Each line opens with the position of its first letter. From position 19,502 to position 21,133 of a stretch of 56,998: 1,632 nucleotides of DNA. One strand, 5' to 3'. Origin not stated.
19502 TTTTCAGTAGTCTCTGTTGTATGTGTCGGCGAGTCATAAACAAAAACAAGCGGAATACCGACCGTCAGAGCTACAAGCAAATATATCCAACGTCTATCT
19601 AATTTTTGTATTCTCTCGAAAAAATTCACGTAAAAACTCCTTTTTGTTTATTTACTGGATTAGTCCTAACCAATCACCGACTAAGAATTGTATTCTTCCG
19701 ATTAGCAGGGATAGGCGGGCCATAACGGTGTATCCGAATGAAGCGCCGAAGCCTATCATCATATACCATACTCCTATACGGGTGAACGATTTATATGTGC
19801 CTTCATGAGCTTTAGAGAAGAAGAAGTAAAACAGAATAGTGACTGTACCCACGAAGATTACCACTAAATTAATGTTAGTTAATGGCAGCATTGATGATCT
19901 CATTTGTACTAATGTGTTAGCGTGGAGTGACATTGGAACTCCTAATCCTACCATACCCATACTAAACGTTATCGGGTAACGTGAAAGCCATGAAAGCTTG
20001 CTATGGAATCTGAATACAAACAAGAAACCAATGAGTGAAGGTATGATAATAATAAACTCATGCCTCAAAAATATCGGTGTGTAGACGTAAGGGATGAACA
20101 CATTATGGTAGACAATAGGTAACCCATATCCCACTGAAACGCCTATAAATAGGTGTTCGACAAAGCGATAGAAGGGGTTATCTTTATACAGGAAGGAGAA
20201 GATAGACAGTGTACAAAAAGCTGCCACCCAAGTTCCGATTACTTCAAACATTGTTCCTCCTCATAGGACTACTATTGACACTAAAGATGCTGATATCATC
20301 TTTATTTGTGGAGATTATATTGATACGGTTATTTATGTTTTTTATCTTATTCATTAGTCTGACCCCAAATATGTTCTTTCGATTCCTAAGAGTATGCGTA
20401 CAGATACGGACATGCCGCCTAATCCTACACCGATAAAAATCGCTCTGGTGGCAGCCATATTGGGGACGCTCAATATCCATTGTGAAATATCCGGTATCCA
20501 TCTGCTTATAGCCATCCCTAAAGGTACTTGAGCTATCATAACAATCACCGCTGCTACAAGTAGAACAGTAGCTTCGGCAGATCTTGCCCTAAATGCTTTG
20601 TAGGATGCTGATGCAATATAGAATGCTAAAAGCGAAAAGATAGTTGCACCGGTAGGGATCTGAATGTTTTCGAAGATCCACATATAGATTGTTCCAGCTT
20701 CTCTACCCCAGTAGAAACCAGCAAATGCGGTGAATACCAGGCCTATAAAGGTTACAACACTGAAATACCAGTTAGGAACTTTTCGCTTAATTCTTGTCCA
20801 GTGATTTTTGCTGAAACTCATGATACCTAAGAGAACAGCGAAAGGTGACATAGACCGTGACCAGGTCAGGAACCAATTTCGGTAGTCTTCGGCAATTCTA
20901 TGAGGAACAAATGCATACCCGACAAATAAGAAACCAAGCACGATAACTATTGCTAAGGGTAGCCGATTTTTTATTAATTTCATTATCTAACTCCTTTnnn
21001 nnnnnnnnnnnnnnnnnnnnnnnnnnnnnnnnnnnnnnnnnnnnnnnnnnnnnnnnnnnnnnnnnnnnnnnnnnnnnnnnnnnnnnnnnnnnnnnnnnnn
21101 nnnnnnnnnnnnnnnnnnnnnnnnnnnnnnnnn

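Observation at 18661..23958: Compact four-gene membrane operon of unrecognised function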

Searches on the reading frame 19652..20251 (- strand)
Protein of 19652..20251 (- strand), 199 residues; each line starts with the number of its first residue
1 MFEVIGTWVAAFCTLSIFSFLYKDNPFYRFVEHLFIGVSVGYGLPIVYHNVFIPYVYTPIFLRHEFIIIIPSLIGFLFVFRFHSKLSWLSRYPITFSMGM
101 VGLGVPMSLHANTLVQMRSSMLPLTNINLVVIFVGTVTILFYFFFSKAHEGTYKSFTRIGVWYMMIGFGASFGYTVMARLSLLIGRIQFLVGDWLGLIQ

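Call 3: search_protein_families(library=pfam, proteins=[window:19652-20251:-], max_evalue=1)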
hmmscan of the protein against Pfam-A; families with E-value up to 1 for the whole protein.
window:19652-20251:- (199 aa): 1 family
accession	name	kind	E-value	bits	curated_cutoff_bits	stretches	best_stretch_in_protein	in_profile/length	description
PF07835.17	COX4_pro_2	-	0.038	14.6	22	1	148-163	16-31/46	Bacterial aa3 type cytochrome c oxidase subunit IV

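Call 4: search_protein_families(library=ncbifam, proteins=[window:19652-20251:-], max_evalue=1)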
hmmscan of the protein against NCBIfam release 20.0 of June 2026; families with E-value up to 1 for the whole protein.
window:19652-20251:- (199 aa): 0 families

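Call 39: search_solved_structures(query=A4, max_evalue=5)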
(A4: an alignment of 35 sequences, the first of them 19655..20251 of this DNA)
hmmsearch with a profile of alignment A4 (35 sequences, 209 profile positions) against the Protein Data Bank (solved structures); distinct sequences matched with E-value up to 5: 0.

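Call 55: search_protein_families(library=padloc, proteins=[window:19652-20251:-], max_evalue=0.1)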
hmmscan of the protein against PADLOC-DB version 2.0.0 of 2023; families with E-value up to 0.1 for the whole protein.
window:19652-20251:- (199 aa): 0 families

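Call 69: search_protein_families(library=pfam, alignment_id=A4, max_evalue=0.05)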
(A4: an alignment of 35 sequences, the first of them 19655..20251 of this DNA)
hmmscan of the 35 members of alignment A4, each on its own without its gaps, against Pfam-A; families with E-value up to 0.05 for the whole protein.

A. member 1, window:19655-20251:- (199 aa): 1 family
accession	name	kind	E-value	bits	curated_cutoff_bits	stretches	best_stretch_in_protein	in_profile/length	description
PF07835.17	COX4_pro_2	-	0.038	14.6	22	1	148-163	16-31/46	Bacterial aa3 type cytochrome c oxidase subunit IV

B. families by the number of members that match (of 35 scanned): 2 families
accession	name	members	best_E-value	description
PF03189.18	Otopetrin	1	0.019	Otopetrin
PF07835.17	COX4_pro_2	1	0.038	Bacterial aa3 type cytochrome c oxidase subunit IV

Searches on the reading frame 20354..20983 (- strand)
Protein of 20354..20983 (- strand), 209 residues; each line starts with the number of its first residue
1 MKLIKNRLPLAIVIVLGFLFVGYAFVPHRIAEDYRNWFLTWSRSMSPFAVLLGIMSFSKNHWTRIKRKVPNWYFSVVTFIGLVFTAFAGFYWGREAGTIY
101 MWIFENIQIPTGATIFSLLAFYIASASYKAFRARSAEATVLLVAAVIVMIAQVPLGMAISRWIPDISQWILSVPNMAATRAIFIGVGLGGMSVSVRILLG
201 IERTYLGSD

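Call 3: search_protein_families(library=pfam, proteins=[window:20354-20983:-], max_evalue=1)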
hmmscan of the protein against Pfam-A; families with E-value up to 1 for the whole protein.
window:20354-20983:- (209 aa): 3 families
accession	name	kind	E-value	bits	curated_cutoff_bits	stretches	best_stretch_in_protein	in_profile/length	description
PF07695.17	7TMR-DISM_7TM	-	0.047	14.1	29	1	12-188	38-202/205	7TM diverse intracellular signalling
PF01757.29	Acyl_transf_3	-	0.18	11.3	31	1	6-173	150-304/326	Acyltransferase domain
PF17447.7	YkpC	-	0.38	11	27.7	1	181-195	12-26/42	Uncharacterized YkpC-like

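Call 4: search_protein_families(library=ncbifam, proteins=[window:20354-20983:-], max_evalue=1)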
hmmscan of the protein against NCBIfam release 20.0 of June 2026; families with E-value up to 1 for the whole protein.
window:20354-20983:- (209 aa): 2 families
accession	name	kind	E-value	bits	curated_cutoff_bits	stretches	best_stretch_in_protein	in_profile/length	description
NF009313.0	PRK12674.1-1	equivalog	0.094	12.6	151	1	103-153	33-83/140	Na+/H+ antiporter subunit G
NF033634.1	SLATT_1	domain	0.69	9.9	41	0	30-90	16-74/132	SLATT domain-containing protein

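Call 38: search_solved_structures(query=A3, max_evalue=5)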
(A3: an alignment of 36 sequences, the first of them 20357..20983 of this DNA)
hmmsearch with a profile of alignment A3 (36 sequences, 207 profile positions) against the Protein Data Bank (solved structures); distinct sequences matched with E-value up to 5: 0.

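Call 55: search_protein_families(library=padloc, proteins=[window:20354-20983:-], max_evalue=0.1)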
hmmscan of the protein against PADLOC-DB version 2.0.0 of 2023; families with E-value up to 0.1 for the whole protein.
window:20354-20983:- (209 aa): 0 families

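Call 68: search_protein_families(library=pfam, alignment_id=A3, max_evalue=0.05)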
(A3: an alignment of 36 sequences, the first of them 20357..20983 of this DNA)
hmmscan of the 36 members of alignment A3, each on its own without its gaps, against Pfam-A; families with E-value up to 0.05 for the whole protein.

A. member 1, window:20357-20983:- (209 aa): 1 family
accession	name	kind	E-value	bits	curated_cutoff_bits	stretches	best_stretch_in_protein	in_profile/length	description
PF07695.17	7TMR-DISM_7TM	-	0.047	14.1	29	0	12-188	38-202/205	7TM diverse intracellular signalling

B. families by the number of members that match (of 36 scanned): 22 families
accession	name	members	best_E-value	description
PF07695.17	7TMR-DISM_7TM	5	0.0011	7TM diverse intracellular signalling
PF09990.14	DUF2231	3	0.0059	Predicted membrane protein (DUF2231)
PF24357.1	TMD0_ABC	3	0.012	ABC transporter TMD0 domain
PF01925.25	TauE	2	0.001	Sulfite exporter TauE/SafE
PF12963.12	DUF3852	2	0.0021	Protein of unknown function (DUF3852)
PF01757.29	Acyl_transf_3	2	0.0094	Acyltransferase domain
PF12291.15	DUF3623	1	2.5e-06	Protein of unknown function (DUF3623)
PF09925.14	DUF2157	1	0.0021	Predicted membrane protein (DUF2157)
PF01694.28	Rhomboid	1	0.0035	Rhomboid domain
PF25592.1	DUF7937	1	0.005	Domain of unknown function (DUF7937)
PF17043.10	MAT1-1-2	1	0.0075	Mating type protein 1-1-2 of unknown function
PF06781.17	CrgA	1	0.0093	Cell division protein CrgA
PF12698.13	ABC2_membrane_3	1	0.012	ABC-2 family transporter protein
PF08592.16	Anthrone_oxy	1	0.013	Anthrone oxygenase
PF11874.13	DUF3394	1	0.023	Domain of unknown function (DUF3394)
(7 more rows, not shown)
